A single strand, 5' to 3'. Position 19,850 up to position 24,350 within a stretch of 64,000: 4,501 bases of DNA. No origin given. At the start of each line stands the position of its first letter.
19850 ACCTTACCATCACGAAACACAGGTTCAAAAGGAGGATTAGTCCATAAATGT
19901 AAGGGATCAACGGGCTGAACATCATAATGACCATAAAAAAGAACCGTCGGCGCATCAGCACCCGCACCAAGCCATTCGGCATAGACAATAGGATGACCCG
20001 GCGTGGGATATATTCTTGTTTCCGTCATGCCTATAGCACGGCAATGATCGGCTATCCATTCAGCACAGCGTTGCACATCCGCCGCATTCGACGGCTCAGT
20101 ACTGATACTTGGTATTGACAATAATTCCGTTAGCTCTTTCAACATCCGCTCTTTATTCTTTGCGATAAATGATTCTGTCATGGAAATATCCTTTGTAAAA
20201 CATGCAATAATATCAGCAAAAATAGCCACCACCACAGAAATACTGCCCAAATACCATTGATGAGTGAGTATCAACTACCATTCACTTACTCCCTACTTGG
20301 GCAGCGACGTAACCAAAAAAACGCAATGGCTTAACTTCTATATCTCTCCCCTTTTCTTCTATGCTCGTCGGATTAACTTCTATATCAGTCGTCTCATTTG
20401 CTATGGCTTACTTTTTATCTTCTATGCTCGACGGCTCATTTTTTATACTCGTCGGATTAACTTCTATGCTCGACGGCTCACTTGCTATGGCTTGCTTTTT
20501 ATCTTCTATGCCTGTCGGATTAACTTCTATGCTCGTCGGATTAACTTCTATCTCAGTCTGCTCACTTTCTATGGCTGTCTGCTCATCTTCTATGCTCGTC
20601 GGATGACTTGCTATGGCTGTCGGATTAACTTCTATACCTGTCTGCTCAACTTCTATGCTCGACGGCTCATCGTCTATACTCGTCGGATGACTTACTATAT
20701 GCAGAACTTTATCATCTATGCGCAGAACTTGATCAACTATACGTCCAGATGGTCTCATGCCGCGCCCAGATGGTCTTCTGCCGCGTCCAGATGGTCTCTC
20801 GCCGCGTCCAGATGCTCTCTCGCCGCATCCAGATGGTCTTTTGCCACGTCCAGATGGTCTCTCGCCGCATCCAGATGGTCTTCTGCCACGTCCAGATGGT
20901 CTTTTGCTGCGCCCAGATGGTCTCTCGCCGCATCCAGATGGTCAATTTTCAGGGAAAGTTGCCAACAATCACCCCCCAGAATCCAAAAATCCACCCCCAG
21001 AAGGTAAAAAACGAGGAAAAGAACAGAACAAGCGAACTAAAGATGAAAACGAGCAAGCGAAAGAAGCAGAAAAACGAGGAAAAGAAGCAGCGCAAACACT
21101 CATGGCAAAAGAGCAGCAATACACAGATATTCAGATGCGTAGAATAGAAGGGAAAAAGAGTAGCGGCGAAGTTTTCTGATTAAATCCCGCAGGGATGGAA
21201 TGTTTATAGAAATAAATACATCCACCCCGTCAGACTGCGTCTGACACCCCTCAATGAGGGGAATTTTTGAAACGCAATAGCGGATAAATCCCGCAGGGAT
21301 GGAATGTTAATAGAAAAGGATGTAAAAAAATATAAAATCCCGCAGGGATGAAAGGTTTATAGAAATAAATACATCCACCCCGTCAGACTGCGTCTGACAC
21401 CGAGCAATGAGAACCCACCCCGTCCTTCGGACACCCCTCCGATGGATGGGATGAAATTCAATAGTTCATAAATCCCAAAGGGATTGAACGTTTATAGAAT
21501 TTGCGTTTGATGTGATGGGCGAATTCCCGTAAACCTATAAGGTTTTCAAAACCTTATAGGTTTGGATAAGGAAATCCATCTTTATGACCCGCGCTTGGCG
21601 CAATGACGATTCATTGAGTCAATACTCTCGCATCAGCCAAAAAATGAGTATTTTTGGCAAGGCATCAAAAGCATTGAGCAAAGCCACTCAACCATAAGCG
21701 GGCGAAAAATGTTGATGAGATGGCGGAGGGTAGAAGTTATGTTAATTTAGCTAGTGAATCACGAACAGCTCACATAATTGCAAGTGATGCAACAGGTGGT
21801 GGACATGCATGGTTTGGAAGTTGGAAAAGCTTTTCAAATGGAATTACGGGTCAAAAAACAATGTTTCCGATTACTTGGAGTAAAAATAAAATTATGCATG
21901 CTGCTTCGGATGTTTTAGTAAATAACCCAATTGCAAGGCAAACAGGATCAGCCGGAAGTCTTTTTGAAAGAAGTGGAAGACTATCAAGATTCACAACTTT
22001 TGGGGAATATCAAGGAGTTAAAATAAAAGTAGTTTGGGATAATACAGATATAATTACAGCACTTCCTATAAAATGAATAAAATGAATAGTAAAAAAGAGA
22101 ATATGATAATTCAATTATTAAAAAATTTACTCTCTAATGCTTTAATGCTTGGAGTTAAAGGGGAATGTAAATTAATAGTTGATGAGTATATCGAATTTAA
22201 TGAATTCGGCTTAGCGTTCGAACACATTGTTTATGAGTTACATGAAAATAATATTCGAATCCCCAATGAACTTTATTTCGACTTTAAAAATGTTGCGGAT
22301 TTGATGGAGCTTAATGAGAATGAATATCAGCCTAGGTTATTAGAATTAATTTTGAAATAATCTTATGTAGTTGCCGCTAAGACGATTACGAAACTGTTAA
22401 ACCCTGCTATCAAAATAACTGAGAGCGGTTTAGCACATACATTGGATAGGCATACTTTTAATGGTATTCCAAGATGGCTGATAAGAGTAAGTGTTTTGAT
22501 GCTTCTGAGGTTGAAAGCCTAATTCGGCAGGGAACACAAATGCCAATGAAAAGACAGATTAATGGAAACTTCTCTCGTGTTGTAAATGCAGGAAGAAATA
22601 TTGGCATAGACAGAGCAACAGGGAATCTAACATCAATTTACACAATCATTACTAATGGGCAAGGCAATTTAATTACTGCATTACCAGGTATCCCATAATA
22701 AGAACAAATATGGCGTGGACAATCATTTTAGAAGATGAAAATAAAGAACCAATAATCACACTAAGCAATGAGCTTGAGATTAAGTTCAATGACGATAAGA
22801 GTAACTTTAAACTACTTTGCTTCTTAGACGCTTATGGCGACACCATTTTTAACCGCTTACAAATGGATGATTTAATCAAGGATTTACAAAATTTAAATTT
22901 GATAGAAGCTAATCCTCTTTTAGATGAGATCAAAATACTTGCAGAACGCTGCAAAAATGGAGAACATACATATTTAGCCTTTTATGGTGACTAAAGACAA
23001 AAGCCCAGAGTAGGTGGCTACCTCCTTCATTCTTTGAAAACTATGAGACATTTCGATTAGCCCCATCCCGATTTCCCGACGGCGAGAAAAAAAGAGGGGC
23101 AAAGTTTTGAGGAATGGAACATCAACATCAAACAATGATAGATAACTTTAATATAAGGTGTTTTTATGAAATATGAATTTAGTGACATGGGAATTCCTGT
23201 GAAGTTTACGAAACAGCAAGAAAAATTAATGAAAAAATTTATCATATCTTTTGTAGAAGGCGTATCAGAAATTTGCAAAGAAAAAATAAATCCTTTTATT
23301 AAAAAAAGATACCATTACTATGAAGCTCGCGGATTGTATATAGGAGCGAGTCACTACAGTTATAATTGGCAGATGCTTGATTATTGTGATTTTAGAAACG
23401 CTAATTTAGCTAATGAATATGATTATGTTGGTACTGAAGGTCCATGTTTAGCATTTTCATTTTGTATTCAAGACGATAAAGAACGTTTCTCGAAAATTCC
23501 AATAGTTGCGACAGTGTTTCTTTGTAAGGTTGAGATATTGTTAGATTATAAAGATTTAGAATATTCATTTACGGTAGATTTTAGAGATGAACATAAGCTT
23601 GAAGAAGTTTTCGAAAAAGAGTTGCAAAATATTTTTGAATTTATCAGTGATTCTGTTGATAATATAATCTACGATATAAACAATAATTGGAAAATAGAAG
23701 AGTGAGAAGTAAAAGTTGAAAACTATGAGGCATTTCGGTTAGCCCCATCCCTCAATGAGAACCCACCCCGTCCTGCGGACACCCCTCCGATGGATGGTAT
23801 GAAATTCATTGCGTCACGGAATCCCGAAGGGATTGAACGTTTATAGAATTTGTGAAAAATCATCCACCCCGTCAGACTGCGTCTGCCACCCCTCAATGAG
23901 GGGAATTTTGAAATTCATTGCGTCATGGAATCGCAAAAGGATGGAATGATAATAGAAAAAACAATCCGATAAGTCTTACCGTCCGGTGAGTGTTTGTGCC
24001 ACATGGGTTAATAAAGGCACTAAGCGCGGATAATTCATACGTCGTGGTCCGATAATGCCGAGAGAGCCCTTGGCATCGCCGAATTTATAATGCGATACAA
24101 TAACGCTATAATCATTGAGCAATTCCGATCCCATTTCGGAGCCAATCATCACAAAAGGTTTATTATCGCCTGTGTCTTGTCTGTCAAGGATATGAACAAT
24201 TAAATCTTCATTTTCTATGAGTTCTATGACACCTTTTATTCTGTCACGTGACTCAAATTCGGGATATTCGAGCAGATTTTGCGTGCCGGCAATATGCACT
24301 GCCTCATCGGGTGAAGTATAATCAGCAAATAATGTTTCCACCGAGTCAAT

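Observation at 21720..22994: Array of orphan polymorphic-toxin C-terminal/immunity cassettes with no delivery domain (EndoU-like RNase module plus truncated second module)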

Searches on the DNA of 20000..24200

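Call 47: search_rna_families(source=window, start=20000, end=24200, threshold=evalue, max_evalue=1)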
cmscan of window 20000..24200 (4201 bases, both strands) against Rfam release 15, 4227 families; matches with E-value up to 1: 1.
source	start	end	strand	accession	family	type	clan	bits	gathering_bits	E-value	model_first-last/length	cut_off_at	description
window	21467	21490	-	RF01338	CRISPR-DR25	Gene; CRISPR;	CL00014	22.4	36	0.47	1-25/25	no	CRISPR RNA direct repeat element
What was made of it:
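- On Integron / CALIN gene cassettes: Rfam gave no relevant hit (call 47).
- Tried and rejected: Only a sub-threshold chance hit (call 47).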
